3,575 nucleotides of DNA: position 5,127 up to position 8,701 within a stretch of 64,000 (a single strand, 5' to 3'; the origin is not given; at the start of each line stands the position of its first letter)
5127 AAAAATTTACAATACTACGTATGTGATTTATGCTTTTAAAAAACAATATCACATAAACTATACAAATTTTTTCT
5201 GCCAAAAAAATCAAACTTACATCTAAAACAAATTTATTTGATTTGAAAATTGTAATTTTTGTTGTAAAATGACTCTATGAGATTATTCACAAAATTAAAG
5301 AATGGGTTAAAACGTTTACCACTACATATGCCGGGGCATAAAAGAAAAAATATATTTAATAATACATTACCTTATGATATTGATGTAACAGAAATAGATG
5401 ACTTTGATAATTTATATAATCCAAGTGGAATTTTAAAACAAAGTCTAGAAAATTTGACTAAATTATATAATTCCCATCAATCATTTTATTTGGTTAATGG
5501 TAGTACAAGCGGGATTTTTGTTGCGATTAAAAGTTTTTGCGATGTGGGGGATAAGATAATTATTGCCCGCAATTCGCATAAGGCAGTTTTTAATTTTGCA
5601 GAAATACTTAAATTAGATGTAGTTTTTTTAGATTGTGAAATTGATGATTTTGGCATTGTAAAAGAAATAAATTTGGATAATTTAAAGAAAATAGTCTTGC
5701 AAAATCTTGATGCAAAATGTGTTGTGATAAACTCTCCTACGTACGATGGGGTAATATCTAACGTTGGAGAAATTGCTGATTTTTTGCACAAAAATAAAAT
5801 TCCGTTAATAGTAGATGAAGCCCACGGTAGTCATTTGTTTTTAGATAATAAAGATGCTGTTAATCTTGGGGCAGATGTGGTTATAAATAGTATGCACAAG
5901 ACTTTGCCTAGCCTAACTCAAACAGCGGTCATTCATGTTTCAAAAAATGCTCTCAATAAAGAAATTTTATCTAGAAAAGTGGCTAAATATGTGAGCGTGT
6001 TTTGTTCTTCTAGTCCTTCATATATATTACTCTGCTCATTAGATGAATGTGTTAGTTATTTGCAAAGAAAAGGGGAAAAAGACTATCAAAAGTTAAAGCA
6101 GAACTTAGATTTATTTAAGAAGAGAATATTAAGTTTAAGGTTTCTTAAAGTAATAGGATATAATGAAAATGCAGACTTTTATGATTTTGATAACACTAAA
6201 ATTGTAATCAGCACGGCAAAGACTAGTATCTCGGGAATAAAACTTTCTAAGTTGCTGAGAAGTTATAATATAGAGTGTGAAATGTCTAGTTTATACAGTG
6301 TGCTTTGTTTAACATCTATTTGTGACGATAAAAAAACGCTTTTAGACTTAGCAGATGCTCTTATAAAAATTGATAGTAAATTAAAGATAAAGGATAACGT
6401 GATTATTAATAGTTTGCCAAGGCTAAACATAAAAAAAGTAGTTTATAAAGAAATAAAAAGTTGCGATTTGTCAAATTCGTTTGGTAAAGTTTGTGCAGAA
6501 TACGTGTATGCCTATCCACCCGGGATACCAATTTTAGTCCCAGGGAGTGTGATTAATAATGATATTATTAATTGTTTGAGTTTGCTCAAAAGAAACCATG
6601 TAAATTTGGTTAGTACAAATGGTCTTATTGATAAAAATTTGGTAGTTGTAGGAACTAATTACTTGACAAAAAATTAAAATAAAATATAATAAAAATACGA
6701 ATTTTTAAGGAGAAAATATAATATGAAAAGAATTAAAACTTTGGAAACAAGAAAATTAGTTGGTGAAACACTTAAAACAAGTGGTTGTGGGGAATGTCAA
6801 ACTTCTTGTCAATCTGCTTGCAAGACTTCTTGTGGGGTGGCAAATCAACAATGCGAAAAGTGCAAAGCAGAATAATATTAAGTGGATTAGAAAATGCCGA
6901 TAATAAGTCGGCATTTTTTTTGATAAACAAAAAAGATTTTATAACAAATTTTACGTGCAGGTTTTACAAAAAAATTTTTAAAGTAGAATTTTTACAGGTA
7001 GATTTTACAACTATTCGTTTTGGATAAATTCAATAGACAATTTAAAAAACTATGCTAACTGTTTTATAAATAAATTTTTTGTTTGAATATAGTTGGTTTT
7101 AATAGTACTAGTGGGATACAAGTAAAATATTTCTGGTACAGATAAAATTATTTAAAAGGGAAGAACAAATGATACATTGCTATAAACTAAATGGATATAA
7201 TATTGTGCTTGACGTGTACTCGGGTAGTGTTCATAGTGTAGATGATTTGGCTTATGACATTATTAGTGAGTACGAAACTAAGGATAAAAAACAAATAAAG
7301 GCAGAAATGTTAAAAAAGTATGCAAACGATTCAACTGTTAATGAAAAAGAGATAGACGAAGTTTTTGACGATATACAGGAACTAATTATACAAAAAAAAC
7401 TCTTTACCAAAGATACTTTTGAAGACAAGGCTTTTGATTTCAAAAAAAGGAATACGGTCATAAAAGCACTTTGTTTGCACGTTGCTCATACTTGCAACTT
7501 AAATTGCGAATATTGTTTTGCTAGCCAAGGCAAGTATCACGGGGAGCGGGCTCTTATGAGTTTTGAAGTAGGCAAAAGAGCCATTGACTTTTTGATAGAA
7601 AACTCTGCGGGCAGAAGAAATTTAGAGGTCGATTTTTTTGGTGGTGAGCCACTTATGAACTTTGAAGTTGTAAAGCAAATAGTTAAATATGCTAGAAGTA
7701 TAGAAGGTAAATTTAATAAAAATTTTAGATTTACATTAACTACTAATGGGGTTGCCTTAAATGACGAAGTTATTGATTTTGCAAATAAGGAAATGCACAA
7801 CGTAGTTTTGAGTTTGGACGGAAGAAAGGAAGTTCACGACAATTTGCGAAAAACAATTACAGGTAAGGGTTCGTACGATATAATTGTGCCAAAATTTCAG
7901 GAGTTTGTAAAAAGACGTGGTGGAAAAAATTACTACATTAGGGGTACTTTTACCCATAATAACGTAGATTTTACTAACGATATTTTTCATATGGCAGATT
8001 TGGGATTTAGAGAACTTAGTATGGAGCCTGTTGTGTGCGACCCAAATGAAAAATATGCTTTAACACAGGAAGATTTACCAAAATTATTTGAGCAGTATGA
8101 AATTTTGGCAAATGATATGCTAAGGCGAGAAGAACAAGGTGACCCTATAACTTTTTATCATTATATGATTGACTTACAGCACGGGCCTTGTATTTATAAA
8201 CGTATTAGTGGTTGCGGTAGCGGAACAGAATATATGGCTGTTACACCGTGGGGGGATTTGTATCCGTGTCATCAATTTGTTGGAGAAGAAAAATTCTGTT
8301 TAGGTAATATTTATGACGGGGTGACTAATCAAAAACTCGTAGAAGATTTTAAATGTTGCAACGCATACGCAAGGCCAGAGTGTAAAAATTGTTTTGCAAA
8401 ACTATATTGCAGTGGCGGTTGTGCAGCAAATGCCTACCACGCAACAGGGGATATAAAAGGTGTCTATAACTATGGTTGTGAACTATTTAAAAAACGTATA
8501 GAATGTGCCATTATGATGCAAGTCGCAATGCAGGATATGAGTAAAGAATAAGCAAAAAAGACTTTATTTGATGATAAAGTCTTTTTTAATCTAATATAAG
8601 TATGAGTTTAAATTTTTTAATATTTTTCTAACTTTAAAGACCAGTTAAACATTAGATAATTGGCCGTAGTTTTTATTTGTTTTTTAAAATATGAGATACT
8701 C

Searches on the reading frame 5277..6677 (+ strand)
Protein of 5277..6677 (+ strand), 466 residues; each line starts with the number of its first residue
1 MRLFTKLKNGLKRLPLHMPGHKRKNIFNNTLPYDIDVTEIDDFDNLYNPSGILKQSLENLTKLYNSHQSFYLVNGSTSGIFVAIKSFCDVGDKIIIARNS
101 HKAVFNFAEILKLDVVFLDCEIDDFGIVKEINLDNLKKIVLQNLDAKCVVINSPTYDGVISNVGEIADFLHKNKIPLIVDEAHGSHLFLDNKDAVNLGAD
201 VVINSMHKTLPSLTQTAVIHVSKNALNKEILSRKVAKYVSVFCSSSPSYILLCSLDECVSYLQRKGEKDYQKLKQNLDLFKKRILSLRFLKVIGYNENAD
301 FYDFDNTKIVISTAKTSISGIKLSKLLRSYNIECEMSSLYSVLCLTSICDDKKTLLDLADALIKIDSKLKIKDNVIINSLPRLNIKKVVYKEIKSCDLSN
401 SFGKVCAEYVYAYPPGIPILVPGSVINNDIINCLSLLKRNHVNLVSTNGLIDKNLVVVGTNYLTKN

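Call 48: search_protein_families(library=pfam, proteins=[window:5277-6677:+])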
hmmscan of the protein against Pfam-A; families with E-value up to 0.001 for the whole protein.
window:5277-6677:+ (466 aa): 6 families
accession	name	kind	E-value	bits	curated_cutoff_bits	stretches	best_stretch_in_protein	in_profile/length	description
PF01276.26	OKR_DC_1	-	8.2e-49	166.9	27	1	29-284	45-314/417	Orn/Lys/Arg decarboxylase, major domain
PF00155.27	Aminotran_1_2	-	1.7e-10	41.1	19.7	1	45-215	36-225/361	Aminotransferase class I and II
PF00266.25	Aminotran_5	-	4e-09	36.4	21.5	1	61-295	53-302/371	Aminotransferase class-V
PF01053.26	Cys_Met_Meta_PP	-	6.3e-08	32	27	1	58-210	59-200/381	Cys/Met metabolism PLP-dependent enzyme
PF03711.20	OKR_DC_1_C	-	1.2e-07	32.5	24.2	1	374-438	44-111/132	Orn/Lys/Arg decarboxylase, C-terminal domain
PF01041.23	DegT_DnrJ_EryC1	-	7.2e-06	25.9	19.8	1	51-207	23-171/360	DegT/DnrJ/EryC1/StrS aminotransferase family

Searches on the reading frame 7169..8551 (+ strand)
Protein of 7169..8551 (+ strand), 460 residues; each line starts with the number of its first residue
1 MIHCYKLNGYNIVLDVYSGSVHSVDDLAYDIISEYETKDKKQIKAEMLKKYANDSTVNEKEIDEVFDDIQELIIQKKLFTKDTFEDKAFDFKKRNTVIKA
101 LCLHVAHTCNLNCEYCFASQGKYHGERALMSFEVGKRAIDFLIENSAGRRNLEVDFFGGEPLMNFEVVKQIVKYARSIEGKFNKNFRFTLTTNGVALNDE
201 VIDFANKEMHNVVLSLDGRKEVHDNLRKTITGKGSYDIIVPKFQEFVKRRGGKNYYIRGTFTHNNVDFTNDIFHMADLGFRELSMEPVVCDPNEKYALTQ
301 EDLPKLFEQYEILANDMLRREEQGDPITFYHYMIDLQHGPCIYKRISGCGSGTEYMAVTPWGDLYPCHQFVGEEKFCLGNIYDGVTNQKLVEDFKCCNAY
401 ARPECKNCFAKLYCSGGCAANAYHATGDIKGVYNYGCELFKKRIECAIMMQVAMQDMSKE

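Call 48: search_protein_families(library=pfam, proteins=[window:7169-8551:+])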
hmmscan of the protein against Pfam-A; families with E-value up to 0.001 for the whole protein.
window:7169-8551:+ (460 aa): 3 families
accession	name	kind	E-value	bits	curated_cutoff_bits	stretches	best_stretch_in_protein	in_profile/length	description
PF04055.27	Radical_SAM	-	4.9e-14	53.3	29.5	1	106-240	4-130/166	Radical SAM superfamily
PF13353.11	Fer4_12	-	3.2e-11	44.1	22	1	102-235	8-131/137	4Fe-4S single cluster domain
PF13186.11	SPASM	-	0.00028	21.5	21.5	1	349-408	1-66/67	Iron-sulfur cluster-binding domain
